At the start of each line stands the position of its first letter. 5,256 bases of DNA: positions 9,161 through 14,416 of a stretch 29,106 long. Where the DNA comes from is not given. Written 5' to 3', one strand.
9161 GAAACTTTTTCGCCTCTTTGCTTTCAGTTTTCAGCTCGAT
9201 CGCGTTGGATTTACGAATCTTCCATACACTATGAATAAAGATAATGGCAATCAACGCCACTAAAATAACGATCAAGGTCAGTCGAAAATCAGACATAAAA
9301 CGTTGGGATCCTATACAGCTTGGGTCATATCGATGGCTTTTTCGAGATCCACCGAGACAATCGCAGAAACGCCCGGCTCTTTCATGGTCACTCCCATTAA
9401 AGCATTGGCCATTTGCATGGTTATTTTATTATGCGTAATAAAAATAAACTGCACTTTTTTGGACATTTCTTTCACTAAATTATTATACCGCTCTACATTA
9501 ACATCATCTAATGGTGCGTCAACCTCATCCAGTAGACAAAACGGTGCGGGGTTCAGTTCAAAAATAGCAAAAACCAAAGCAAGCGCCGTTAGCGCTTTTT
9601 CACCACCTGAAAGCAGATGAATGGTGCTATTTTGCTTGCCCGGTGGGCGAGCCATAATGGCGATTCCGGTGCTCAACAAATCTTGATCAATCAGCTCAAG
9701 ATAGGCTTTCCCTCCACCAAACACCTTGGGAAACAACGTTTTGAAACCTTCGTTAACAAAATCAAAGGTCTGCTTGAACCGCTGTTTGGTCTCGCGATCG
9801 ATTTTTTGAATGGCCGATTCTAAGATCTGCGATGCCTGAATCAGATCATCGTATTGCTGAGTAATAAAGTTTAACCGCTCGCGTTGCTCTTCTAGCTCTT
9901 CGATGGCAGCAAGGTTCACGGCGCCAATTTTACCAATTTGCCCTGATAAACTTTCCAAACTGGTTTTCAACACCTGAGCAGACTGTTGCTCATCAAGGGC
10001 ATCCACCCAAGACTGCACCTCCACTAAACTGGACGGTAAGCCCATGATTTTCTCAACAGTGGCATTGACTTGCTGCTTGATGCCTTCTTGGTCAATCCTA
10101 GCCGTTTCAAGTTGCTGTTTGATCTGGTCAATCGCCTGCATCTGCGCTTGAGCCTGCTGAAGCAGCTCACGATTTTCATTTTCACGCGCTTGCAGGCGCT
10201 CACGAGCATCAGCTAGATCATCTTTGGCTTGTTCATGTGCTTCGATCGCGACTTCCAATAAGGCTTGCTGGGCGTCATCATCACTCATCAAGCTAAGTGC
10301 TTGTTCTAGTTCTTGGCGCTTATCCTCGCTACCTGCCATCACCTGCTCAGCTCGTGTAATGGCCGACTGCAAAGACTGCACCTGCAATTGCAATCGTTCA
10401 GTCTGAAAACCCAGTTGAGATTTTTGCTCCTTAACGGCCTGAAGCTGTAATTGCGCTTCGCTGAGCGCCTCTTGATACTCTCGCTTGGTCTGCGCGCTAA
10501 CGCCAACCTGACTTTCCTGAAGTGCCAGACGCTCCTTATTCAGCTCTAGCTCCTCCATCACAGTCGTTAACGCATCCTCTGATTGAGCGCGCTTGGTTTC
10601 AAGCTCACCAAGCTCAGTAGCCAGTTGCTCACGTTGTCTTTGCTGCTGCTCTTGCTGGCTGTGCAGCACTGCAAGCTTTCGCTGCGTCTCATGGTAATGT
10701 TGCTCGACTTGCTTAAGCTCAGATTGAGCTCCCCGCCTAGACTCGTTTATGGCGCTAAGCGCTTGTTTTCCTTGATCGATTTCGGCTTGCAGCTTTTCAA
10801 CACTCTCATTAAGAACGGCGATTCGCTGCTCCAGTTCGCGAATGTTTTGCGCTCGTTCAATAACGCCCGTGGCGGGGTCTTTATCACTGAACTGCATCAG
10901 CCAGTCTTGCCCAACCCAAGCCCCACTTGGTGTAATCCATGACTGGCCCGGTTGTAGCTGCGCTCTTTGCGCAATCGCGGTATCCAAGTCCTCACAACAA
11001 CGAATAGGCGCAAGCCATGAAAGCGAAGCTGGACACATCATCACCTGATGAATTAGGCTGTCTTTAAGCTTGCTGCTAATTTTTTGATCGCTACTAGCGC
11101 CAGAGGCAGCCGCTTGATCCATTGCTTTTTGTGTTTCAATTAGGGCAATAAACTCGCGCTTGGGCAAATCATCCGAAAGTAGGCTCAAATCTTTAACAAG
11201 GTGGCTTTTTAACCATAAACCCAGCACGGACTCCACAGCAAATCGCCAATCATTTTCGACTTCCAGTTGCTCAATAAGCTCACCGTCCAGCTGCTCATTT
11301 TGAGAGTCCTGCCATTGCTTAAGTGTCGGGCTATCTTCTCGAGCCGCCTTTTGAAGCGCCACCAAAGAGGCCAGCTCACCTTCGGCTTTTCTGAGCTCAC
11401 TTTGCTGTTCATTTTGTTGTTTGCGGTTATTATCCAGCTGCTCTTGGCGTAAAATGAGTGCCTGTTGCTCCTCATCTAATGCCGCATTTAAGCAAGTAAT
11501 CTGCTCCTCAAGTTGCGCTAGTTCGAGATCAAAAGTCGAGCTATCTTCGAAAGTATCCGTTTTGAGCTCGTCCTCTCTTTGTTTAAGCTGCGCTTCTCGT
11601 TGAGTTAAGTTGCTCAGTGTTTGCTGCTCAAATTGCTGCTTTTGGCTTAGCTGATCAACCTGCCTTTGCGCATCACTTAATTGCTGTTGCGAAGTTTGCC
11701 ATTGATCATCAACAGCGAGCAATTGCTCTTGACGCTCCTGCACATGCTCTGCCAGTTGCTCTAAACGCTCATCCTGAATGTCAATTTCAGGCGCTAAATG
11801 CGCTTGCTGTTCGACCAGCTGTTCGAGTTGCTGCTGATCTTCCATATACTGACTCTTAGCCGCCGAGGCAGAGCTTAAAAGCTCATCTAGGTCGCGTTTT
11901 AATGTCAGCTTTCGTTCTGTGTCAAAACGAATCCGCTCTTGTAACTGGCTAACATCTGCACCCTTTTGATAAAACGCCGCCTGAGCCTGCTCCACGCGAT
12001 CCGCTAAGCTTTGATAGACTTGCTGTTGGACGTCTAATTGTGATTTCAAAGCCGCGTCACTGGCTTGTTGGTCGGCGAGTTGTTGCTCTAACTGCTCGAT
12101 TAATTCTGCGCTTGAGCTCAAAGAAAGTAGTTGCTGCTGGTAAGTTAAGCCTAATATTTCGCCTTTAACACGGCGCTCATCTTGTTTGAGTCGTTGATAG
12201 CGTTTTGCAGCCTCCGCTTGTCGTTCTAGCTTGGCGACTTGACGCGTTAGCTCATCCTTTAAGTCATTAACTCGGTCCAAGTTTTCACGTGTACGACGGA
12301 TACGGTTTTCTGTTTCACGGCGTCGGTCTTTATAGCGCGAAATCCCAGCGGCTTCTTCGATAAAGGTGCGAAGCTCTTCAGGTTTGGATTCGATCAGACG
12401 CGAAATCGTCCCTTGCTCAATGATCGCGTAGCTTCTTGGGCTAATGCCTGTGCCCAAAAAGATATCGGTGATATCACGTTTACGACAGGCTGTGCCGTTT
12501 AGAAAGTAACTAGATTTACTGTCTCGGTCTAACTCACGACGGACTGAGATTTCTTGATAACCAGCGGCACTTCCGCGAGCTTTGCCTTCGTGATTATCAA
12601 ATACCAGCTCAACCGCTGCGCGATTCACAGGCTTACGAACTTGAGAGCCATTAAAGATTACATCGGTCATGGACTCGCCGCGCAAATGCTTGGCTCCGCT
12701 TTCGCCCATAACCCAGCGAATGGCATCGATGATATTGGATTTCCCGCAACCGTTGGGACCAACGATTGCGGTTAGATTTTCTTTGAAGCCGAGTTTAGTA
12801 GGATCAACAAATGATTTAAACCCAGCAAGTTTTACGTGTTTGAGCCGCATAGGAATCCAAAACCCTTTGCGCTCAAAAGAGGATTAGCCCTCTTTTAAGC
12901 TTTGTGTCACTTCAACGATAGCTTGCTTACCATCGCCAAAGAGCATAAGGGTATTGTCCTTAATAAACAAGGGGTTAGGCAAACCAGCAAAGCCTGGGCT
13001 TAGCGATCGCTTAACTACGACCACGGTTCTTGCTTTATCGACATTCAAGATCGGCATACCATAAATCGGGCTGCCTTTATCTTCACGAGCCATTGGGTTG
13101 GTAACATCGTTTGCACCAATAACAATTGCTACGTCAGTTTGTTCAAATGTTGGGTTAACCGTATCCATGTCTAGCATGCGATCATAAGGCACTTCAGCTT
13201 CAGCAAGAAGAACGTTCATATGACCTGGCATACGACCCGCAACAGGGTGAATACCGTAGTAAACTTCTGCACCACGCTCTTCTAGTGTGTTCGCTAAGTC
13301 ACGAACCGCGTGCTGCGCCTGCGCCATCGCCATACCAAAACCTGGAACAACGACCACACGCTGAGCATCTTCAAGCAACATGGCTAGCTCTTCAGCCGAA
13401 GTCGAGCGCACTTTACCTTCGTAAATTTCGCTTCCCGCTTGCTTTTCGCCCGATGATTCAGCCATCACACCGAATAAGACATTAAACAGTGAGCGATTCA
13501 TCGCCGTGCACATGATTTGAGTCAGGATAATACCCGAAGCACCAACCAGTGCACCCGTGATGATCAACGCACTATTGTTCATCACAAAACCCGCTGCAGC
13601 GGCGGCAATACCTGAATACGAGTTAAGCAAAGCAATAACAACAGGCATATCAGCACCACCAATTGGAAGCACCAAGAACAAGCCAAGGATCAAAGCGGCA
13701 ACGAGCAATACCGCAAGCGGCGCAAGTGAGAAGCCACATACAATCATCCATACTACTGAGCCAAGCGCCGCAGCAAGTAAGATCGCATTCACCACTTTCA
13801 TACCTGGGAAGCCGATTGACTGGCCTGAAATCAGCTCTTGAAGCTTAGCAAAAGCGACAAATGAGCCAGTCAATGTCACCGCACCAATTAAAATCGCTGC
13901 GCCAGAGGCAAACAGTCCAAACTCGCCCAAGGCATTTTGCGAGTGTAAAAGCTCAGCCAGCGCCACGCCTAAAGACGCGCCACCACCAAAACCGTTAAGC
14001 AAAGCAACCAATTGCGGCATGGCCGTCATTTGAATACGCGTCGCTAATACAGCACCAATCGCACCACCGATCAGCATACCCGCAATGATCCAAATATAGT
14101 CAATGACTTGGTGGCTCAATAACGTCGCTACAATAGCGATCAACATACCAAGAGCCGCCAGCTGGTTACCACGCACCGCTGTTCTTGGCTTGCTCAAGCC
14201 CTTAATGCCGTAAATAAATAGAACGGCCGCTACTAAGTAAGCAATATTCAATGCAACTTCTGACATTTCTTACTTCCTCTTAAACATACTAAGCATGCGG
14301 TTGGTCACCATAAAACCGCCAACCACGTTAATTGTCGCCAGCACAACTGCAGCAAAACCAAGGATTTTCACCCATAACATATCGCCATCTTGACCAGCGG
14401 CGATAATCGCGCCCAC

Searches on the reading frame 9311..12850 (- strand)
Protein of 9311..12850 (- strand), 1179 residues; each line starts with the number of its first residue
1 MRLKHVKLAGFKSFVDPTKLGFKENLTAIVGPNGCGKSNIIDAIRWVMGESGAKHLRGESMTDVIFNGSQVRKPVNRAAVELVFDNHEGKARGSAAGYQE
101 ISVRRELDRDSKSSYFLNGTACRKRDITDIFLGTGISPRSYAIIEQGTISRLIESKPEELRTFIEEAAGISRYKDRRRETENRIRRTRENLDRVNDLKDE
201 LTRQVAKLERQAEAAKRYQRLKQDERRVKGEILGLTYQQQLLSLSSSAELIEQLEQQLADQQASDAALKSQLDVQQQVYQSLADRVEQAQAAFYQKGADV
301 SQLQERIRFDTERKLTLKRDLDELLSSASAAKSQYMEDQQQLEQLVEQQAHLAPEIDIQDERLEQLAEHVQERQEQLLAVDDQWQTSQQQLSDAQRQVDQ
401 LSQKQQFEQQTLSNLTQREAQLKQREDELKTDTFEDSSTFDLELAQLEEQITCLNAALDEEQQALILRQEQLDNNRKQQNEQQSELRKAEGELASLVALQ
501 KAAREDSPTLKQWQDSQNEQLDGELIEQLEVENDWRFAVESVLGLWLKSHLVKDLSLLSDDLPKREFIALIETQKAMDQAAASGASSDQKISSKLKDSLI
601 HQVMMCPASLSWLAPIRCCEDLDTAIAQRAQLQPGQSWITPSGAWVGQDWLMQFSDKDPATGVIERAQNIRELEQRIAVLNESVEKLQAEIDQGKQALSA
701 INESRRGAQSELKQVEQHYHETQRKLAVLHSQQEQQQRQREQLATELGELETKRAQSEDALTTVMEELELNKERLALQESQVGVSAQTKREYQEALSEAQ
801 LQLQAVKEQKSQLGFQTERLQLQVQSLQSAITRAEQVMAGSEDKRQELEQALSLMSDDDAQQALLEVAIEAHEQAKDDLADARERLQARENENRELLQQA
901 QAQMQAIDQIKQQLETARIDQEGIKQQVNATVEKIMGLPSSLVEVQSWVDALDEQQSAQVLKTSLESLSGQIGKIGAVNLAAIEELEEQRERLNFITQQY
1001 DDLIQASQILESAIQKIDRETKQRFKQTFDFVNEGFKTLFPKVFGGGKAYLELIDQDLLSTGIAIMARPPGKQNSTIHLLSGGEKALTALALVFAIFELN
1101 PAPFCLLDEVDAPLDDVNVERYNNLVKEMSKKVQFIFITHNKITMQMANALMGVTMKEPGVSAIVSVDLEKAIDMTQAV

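Call 70: search_protein_families(library=pfam, proteins=[window:9311-12850:-], max_evalue=0.0001)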
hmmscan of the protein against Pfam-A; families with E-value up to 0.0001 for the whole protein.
window:9311-12850:- (1179 aa): 5 families
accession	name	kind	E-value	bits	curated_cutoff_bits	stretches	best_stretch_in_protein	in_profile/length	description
PF02463.25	SMC_N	-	1.6e-60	204.7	40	1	3-1162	2-219/220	RecF/RecN/SMC N terminal domain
PF13175.12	AAA_15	-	1.3e-14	55.1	32.1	1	1-328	1-260/374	AAA ATPase domain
PF13304.12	AAA_21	-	6.1e-12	46.6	27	1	26-213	1-194/304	AAA domain, putative AbiEii toxin, Type IV TA system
PF13476.12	AAA_23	-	1.9e-10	42.2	27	1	6-223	2-195/201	AAA domain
PF13555.12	AAA_29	-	1.3e-05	25.3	27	1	3-48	1-46/61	P-loop containing region of AAA domain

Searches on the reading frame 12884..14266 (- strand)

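Call 70: search_protein_families(library=pfam, proteins=[window:12884-14266:-], max_evalue=0.0001)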
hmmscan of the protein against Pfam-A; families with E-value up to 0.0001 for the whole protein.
window:12884-14266:- (460 aa): 2 families
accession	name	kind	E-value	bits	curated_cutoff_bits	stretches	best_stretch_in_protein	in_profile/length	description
PF02233.22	PNTB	-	4.4e-185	616.4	31.7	1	7-455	2-455/456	NAD(P) transhydrogenase beta subunit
PF00205.28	TPP_enzyme_M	-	9.2e-05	22.6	30.4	0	292-386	2-87/137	Thiamine pyrophosphate enzyme, central domain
